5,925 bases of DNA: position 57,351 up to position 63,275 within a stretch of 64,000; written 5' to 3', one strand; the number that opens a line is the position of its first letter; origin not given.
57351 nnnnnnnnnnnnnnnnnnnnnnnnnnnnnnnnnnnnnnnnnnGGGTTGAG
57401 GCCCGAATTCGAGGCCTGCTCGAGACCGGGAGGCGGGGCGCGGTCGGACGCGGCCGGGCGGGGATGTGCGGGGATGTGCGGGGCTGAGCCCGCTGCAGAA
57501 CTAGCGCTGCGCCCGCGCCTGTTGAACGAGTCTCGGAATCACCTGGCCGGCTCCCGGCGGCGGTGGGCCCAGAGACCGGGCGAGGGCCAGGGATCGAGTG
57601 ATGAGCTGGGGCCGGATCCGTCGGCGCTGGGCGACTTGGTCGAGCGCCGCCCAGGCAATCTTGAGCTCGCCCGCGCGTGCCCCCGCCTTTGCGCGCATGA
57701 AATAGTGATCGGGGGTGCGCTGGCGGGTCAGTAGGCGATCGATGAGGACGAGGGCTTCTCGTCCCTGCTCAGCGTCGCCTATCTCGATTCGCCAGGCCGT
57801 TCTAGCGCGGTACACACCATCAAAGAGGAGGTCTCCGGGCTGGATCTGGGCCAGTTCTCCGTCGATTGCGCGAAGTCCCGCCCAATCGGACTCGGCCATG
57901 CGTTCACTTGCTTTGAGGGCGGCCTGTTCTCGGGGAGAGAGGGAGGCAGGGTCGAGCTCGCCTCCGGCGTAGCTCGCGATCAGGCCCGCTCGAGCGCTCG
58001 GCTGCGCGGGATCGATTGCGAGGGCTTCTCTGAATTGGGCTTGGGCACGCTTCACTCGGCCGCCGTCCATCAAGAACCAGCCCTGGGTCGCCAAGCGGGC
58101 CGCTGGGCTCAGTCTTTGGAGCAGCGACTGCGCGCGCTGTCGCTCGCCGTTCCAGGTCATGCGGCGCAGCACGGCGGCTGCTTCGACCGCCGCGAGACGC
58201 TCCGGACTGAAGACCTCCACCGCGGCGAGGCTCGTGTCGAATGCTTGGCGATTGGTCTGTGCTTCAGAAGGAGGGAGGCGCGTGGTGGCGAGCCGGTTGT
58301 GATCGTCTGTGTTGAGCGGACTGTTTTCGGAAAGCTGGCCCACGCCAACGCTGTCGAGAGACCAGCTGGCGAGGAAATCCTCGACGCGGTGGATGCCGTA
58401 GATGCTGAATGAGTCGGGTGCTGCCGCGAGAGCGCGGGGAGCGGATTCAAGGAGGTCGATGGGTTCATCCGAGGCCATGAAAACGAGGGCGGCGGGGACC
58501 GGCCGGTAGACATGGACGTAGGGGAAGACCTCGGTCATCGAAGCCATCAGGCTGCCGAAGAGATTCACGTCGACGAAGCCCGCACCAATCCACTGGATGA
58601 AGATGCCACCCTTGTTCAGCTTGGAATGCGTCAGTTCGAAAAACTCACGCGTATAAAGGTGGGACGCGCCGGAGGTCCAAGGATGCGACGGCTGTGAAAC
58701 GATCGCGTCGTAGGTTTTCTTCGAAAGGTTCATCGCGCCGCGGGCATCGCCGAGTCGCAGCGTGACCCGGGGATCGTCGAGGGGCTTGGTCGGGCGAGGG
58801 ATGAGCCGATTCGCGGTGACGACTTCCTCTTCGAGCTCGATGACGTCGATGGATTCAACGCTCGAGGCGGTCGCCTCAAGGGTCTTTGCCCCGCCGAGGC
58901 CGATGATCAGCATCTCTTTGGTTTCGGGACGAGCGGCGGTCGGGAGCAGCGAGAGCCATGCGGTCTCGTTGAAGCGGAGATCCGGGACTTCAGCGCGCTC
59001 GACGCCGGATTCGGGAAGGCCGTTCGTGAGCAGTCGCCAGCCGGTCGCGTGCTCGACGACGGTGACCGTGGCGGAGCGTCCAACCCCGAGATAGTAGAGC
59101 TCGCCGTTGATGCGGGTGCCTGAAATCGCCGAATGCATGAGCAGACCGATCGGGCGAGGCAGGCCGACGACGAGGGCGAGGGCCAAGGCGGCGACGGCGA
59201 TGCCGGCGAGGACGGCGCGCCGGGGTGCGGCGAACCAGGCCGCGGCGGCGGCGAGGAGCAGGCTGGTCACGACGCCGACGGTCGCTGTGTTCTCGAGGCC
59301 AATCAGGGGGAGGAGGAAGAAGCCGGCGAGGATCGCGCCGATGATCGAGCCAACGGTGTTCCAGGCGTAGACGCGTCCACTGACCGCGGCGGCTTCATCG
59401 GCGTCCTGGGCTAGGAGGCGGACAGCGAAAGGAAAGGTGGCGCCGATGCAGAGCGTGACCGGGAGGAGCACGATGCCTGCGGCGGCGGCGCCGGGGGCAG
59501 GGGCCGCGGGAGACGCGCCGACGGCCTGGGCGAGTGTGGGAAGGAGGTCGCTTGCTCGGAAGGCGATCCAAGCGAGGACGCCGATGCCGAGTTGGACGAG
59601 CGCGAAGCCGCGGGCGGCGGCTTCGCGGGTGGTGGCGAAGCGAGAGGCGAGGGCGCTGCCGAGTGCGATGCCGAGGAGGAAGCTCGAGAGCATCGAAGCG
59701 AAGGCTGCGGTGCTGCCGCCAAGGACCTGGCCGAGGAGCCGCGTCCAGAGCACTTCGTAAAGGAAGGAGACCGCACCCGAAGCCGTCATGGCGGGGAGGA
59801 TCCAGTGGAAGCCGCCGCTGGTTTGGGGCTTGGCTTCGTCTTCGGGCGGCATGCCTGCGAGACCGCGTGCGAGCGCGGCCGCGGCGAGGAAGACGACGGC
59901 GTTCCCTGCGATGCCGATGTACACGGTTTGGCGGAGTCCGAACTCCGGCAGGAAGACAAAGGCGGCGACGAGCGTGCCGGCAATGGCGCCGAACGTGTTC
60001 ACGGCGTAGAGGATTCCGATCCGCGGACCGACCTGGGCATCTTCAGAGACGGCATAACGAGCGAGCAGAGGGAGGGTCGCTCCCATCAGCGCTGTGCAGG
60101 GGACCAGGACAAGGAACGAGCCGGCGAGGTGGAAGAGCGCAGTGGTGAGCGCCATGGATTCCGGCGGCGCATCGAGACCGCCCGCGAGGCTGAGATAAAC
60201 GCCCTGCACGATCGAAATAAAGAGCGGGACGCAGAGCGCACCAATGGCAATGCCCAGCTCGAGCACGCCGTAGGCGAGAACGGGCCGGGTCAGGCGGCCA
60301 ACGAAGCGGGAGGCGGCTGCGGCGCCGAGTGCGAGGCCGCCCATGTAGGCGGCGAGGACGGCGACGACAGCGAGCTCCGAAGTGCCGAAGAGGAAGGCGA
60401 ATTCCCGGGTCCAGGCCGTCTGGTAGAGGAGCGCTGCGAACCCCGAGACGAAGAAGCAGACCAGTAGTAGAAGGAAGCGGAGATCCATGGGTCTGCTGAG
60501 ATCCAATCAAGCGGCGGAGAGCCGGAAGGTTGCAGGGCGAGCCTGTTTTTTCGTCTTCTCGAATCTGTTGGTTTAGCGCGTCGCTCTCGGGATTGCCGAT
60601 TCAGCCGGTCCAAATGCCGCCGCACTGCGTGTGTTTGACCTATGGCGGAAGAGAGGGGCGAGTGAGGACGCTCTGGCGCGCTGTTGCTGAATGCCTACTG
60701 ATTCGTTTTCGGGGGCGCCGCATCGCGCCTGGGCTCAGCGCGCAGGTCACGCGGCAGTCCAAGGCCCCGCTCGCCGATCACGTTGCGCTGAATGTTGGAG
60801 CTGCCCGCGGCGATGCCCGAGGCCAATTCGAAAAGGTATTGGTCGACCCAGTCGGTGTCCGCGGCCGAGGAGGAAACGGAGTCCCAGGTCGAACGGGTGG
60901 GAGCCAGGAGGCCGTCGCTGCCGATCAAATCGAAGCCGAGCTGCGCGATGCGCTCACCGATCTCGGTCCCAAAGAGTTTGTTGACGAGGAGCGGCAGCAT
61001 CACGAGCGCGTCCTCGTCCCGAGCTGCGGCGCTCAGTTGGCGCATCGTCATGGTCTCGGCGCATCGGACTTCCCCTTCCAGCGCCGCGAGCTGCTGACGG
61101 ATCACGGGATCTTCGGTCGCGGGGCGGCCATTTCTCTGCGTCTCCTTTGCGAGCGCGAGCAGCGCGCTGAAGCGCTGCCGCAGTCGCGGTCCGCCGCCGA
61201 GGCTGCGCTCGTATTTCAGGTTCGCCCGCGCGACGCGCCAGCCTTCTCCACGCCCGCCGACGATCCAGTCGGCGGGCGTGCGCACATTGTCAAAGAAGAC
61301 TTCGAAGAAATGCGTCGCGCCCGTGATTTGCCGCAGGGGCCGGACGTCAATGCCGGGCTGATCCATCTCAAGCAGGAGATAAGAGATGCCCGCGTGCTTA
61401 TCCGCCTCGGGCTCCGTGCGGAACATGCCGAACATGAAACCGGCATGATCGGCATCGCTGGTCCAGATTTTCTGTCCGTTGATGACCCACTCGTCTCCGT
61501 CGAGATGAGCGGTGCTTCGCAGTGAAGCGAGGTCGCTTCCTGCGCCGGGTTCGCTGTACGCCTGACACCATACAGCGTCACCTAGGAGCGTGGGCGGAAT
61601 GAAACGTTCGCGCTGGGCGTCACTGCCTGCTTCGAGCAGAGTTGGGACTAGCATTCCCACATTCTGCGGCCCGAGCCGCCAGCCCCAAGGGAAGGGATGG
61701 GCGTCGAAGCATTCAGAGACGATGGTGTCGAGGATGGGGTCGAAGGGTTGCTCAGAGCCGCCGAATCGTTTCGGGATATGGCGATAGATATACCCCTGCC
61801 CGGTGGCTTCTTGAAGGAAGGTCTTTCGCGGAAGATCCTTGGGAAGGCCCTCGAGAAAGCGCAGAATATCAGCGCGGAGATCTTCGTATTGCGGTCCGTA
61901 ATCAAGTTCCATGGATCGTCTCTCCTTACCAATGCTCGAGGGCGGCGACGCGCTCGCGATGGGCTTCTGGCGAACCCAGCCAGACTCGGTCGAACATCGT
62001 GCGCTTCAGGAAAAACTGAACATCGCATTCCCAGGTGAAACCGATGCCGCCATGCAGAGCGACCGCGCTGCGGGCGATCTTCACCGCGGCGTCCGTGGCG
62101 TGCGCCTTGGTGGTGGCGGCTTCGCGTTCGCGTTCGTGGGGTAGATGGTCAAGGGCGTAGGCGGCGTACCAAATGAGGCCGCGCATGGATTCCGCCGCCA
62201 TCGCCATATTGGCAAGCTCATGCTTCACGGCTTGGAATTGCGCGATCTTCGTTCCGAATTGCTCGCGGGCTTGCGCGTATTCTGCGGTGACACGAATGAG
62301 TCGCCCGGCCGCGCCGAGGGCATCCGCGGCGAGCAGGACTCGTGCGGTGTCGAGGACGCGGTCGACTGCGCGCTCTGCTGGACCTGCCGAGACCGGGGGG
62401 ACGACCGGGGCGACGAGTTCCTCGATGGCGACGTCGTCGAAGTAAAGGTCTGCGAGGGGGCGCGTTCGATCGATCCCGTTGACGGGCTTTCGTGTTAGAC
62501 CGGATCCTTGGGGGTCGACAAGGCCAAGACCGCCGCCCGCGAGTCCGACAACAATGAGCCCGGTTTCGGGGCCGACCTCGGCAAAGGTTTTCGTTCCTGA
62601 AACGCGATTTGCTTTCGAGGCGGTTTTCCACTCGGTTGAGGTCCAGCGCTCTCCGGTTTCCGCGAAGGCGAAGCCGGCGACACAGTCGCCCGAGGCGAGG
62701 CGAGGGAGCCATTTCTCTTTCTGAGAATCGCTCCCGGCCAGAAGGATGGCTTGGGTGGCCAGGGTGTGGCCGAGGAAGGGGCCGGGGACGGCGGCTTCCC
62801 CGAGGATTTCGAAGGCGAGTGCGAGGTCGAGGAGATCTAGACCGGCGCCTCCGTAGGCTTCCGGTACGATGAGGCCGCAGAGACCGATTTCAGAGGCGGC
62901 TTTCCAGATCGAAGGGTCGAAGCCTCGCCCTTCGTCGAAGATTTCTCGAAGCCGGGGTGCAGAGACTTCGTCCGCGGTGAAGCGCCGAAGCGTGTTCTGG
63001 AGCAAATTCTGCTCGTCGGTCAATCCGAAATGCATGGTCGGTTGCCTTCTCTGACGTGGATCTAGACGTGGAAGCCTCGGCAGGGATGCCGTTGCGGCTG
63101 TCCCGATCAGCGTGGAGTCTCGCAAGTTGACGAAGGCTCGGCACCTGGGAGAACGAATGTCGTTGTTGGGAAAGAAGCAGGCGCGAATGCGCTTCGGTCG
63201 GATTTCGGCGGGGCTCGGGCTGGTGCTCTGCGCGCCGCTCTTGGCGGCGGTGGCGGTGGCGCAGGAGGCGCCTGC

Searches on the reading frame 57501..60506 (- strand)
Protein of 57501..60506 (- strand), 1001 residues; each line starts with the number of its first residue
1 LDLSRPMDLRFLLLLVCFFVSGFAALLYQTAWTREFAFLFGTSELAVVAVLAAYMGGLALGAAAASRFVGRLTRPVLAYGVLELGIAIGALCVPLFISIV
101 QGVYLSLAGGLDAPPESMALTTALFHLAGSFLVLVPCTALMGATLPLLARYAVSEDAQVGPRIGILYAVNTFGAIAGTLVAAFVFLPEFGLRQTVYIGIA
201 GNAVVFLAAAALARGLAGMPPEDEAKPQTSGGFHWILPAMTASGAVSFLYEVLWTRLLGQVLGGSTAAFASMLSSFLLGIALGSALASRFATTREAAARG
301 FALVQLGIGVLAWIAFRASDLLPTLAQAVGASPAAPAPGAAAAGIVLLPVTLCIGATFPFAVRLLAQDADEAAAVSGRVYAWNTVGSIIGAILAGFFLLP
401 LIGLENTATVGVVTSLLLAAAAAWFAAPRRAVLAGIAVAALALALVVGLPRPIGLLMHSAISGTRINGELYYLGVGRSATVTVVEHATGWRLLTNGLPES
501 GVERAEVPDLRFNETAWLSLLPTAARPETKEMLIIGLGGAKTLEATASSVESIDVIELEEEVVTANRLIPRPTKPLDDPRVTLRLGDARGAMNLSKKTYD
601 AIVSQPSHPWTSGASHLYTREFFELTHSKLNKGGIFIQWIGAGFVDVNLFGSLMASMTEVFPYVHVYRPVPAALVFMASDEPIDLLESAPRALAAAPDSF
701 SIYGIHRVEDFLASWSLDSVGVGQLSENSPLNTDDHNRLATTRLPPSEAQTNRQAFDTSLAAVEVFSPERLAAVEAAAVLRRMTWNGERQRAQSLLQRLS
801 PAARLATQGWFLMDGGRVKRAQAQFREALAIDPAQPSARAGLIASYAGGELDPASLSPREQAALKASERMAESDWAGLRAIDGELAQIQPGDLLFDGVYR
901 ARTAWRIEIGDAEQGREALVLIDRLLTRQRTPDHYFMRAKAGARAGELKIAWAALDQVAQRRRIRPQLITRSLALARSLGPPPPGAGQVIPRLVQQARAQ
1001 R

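Call 7: search_protein_families(library=pfam, proteins=[window:57501-60506:-], max_evalue=0.001)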
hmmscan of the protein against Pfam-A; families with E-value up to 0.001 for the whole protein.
window:57501-60506:- (1001 aa): 1 family
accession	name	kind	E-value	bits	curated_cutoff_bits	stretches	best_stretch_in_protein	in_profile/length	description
PF01564.23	Spermine_synth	-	8.6e-15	55.2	22.9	1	518-667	8-159/186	Spermine/spermidine synthase domain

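Call 44: search_protein_families(library=ncbifam, proteins=[window:57501-60506:-], max_evalue=0.01)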
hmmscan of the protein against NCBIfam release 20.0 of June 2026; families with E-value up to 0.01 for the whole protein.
window:57501-60506:- (1001 aa): 5 families
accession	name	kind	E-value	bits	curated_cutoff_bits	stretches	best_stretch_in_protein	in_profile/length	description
NF037959.1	MFS_SpdSyn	subfamily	3.6e-33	115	40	2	245-667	2-412/480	fused MFS/spermidine synthase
NF002956.0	PRK03612.1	equivalog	5.2e-32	110.9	472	3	227-447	13-217/522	polyamine aminopropyltransferase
NF002010.0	PRK00811.1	equivalog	5.9e-21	75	260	1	518-668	68-221/287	polyamine aminopropyltransferase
TIGR00417.1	speE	equivalog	1.9e-17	63.4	249.55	1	518-668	62-214/271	spermidine synthase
NF002435.0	PRK01581.1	equivalog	9.8e-08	31.5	537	1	530-637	152-265/374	polyamine aminopropyltransferase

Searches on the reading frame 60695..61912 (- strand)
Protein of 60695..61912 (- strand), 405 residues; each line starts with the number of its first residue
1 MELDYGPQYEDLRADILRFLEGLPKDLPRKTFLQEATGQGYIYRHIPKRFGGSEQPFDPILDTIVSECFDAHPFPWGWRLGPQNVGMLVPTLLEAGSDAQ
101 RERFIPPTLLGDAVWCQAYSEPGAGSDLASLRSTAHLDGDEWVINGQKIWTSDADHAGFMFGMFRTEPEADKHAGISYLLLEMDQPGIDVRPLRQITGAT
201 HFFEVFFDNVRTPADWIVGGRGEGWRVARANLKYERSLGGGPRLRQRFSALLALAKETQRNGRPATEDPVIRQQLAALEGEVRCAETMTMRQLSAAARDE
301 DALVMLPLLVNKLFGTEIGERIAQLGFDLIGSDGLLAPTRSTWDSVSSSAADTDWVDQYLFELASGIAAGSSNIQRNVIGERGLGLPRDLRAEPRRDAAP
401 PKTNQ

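Call 7: search_protein_families(library=pfam, proteins=[window:60695-61912:-], max_evalue=0.001)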
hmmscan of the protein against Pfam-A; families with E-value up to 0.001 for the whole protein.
window:60695-61912:- (405 aa): 4 families
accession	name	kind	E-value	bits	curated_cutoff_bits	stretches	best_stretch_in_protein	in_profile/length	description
PF02770.24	Acyl-CoA_dh_M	-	4.9e-21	75.1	33.3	1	116-210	1-97/97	Acyl-CoA dehydrogenase, middle domain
PF00441.29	Acyl-CoA_dh_1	-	8.1e-17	62.2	22.4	1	222-383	1-149/150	Acyl-CoA dehydrogenase, C-terminal domain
PF02771.21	Acyl-CoA_dh_N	-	1.1e-05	26.3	22.9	1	27-111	32-112/113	Acyl-CoA dehydrogenase, N-terminal domain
PF08028.16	Acyl-CoA_dh_2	-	0.00045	21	22.7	0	250-337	17-112/134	Acyl-CoA dehydrogenase, C-terminal domain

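Call 94: search_protein_families(library=ncbifam, proteins=[window:60695-61912:-], max_evalue=1e-20)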
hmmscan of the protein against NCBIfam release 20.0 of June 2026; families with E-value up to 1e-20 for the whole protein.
window:60695-61912:- (405 aa): 4 families
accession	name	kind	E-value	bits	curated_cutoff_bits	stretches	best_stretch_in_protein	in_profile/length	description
TIGR03204.1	pimC_large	equivalog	2.1e-57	194.8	623.85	1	39-386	52-395/395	pimeloyl-CoA dehydrogenase large subunit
NF045552.1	GlutCoADH_Des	equivalog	2.1e-22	79.8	470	1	27-334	37-344/387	glutaryl-CoA dehydrogenase Acd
NF042972.1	AcrlCoAredClosAcrC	equivalog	5.3e-22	78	640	1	45-292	54-301/378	acryloyl-CoA reductase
NF043006.1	CyhCrbnylCoADH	equivalog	4.5e-21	75.3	650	1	47-275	55-283/380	cyclohexane-1-carbonyl-CoA dehydrogenase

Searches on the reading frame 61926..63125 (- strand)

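Call 7: search_protein_families(library=pfam, proteins=[window:61926-63125:-], max_evalue=0.001)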
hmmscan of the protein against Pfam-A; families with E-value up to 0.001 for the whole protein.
window:61926-63125:- (399 aa): 3 families
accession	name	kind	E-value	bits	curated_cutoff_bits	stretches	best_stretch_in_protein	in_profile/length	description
PF00441.29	Acyl-CoA_dh_1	-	1.1e-30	107.2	22.4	1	255-395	8-147/150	Acyl-CoA dehydrogenase, C-terminal domain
PF02771.21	Acyl-CoA_dh_N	-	8.2e-28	97.5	22.9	1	36-147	1-113/113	Acyl-CoA dehydrogenase, N-terminal domain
PF08028.16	Acyl-CoA_dh_2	-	7.7e-08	33.1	22.7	1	264-366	2-113/134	Acyl-CoA dehydrogenase, C-terminal domain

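Call 94: search_protein_families(library=ncbifam, proteins=[window:61926-63125:-], max_evalue=1e-20)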
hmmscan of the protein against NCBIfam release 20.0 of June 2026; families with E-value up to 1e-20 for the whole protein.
window:61926-63125:- (399 aa): 11 families
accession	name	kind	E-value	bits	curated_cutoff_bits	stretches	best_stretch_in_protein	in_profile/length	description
NF050027.1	acylCoADhIpdE2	equivalog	5.8e-46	157.4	450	1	256-393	175-306/311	acyl-CoA dehydrogenase IpdE2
NF042972.1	AcrlCoAredClosAcrC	equivalog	1.4e-38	132.6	640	0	256-379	236-358/378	acryloyl-CoA reductase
NF045652.1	ProlPCPDhRedW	equivalog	4.9e-38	130.9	650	1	40-394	5-370/376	L-prolyl-[peptidyl-carrier protein] dehydrogenase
TIGR03203.1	pimD_small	equivalog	2e-36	125.9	652.7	1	33-395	2-374/378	pimeloyl-CoA dehydrogenase small subunit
NF053553.1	prodigi_MBC_PigA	equivalog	5e-34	118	500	1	31-394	1-376/381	prodigiosin MBC biosynthesis dehydrogenase PigA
NF008997.0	PRK12341.1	equivalog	2.6e-32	112.3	537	1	31-381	1-360/382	acyl-CoA dehydrogenase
NF058590.1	AcCoDHFadEBacil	equivalog_domain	7.2e-32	110.7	600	0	35-159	21-146/586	acyl-CoA dehydrogenase FadE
NF002885.1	PRK03354.1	equivalog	1.1e-30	107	540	1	31-387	1-363/378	crotonobetainyl-CoA dehydrogenase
NF045552.1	GlutCoADH_Des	equivalog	5.8e-26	91.6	470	0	248-373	230-355/387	glutaryl-CoA dehydrogenase Acd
NF042439.1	SulpropCoADesulf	equivalog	3.8e-25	88.4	600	1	73-369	29-342/379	3-sulfinopropanoyl-CoA desulfinase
NF043006.1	CyhCrbnylCoADH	equivalog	5.5e-22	78.3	650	0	258-386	237-364/380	cyclohexane-1-carbonyl-CoA dehydrogenase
